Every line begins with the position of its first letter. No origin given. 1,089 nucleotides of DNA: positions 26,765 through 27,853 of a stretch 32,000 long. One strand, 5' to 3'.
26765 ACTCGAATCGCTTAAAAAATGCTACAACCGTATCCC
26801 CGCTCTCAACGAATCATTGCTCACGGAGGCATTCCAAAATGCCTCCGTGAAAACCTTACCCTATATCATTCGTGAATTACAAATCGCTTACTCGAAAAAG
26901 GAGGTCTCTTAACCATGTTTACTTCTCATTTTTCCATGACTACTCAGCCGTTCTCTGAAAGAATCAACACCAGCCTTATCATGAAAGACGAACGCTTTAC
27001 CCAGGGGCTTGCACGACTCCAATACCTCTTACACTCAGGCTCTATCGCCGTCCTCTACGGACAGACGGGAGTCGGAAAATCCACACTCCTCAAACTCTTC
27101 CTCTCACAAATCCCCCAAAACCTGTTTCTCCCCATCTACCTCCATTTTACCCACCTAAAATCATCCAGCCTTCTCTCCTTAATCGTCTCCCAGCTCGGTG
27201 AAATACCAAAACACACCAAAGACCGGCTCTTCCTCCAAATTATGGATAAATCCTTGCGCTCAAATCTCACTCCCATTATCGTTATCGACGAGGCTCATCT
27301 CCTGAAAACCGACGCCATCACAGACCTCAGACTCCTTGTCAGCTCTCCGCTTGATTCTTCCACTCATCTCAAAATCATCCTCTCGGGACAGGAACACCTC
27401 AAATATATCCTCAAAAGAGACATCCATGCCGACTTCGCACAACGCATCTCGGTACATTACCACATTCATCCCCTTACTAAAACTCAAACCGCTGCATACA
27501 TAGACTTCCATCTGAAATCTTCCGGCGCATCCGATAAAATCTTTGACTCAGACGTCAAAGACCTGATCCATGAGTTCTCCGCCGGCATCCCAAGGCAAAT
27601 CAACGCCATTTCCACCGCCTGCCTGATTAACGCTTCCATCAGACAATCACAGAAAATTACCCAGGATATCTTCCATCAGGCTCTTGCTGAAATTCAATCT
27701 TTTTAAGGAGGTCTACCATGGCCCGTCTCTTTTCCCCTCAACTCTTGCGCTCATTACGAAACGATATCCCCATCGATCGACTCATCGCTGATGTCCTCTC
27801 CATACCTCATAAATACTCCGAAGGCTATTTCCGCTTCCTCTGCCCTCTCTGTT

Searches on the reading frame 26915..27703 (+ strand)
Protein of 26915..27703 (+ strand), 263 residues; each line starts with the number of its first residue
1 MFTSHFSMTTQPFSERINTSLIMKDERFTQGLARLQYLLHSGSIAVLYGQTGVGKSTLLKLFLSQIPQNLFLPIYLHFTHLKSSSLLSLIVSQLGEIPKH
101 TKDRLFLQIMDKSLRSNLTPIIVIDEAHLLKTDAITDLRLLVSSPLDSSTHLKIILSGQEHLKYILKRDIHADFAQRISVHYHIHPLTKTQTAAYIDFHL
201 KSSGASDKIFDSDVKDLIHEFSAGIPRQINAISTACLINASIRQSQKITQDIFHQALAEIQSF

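Call 12: search_protein_families(library=pfam, proteins=[window:26915-27703:+], max_evalue=0.00001)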
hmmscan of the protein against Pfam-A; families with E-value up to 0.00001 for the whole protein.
window:26915-27703:+ (263 aa): 4 families
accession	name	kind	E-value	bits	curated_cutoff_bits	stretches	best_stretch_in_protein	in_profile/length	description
PF13401.12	AAA_22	-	5.4e-21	75.7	27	1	41-164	4-128/130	AAA domain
PF13173.12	AAA_14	-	9.1e-07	29.4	27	1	43-188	3-124/129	AAA domain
PF13191.12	AAA_16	-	1.1e-06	29.6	32.6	0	40-144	22-158/167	AAA ATPase domain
PF03193.22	RsgA_GTPase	-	1.2e-06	28.9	30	1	15-66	80-130/174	RsgA GTPase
